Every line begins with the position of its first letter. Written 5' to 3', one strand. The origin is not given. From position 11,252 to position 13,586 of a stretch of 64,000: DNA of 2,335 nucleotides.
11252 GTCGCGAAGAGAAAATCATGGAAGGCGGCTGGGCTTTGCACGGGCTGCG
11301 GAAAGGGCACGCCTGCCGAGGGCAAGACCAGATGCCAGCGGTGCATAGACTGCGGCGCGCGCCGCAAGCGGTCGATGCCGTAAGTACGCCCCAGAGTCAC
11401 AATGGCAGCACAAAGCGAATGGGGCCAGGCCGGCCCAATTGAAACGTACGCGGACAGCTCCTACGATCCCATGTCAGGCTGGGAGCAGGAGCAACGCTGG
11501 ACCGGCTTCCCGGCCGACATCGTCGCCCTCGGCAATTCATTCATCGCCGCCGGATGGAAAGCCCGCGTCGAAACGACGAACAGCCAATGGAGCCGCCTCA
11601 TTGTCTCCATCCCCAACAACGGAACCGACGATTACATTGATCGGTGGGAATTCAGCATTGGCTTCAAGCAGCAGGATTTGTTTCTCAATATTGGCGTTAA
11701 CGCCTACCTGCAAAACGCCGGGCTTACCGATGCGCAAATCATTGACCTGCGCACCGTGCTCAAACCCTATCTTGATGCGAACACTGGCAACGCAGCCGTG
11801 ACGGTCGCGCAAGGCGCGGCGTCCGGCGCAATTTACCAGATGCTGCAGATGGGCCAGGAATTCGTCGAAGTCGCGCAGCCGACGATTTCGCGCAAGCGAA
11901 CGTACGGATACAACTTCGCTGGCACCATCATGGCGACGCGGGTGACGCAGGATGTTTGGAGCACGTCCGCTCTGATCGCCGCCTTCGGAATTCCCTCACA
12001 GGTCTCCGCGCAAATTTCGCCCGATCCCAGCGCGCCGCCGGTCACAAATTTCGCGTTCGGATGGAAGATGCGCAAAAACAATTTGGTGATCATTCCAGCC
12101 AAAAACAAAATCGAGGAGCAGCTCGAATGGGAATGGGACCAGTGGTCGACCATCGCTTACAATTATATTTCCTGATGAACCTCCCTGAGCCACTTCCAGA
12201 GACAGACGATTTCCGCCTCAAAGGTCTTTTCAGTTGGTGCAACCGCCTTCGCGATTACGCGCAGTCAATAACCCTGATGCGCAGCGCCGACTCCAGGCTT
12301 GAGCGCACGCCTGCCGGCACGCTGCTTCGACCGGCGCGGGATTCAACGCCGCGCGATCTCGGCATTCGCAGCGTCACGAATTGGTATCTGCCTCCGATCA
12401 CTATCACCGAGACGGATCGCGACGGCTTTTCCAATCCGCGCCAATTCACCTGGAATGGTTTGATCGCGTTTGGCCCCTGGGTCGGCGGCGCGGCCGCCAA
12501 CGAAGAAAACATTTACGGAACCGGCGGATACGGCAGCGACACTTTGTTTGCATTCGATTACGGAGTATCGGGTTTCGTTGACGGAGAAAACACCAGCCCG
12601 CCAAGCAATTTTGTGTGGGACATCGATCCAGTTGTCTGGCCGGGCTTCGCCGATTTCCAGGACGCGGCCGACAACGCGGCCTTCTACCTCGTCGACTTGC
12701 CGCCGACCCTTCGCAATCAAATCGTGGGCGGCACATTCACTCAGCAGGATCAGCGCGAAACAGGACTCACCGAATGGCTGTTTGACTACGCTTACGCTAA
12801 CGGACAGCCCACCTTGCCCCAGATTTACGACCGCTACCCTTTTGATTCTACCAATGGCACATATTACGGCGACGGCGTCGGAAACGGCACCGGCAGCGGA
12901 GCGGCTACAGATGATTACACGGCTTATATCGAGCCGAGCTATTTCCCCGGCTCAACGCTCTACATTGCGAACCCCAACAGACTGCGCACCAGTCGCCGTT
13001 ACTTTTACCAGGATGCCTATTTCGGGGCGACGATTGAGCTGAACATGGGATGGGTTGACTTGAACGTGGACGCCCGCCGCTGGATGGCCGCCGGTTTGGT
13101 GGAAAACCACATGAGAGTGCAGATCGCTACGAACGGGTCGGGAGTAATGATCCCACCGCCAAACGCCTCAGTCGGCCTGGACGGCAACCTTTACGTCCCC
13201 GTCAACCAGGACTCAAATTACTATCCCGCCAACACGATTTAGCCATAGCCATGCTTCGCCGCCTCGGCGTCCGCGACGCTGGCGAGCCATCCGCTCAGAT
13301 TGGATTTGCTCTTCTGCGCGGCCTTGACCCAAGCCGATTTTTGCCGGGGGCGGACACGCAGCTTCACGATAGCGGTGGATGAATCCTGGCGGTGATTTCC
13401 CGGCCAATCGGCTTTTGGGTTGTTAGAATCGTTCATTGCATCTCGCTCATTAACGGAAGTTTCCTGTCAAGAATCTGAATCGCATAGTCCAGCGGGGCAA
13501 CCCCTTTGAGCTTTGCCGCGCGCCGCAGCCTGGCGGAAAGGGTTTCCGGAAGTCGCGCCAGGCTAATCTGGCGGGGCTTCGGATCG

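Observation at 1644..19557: Conserved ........(C/G)T box at a fixed distance upstream of seven prophage genes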

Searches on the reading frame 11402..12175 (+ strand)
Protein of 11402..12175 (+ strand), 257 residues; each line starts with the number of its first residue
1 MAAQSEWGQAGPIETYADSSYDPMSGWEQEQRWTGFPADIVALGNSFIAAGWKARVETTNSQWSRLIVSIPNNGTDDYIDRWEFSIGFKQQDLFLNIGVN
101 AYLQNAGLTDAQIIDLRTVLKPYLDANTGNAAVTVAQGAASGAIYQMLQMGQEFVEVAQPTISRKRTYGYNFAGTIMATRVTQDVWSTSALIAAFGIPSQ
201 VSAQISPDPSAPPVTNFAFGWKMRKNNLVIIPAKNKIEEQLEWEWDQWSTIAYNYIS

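Call 8: search_protein_families(library=phrogs, proteins=[window:11402-12175:+], max_evalue=0.001)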
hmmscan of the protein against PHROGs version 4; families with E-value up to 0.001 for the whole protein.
window:11402-12175:+ (257 aa): 0 families

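Call 13: search_protein_families(library=pfam, proteins=[window:11402-12175:+], max_evalue=0.01)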
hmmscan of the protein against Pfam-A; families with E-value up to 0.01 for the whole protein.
window:11402-12175:+ (257 aa): 0 families

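Call 23: find_related_loci(query=window:11402-12175:+, collection=viral_contigs, flank=10000)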
Query window:11402-12175:+ (257 aa) in viral_contigs; peptide patterns used: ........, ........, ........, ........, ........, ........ (x = any residue, [..] = any of these).
4 stretches matched a pattern; 2 encode a relative of the query (tblastn E <= 1e-3); 2 distinct loci.
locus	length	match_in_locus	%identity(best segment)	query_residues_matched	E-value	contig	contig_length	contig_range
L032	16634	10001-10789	60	3-257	1e-107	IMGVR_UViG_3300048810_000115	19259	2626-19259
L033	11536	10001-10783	60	3-257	2e-104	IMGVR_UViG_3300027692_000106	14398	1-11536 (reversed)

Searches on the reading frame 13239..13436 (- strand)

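Call 87: search_protein_families(library=pfam, proteins=[window:13239-13436:-], max_evalue=0.01)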
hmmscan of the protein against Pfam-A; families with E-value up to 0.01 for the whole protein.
window:13239-13436:- (65 aa): 1 family
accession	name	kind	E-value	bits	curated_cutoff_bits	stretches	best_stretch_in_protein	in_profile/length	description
PF08681.18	TacA1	-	0.0072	16.7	21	1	25-61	3-39/80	Antitoxin TacA 1-like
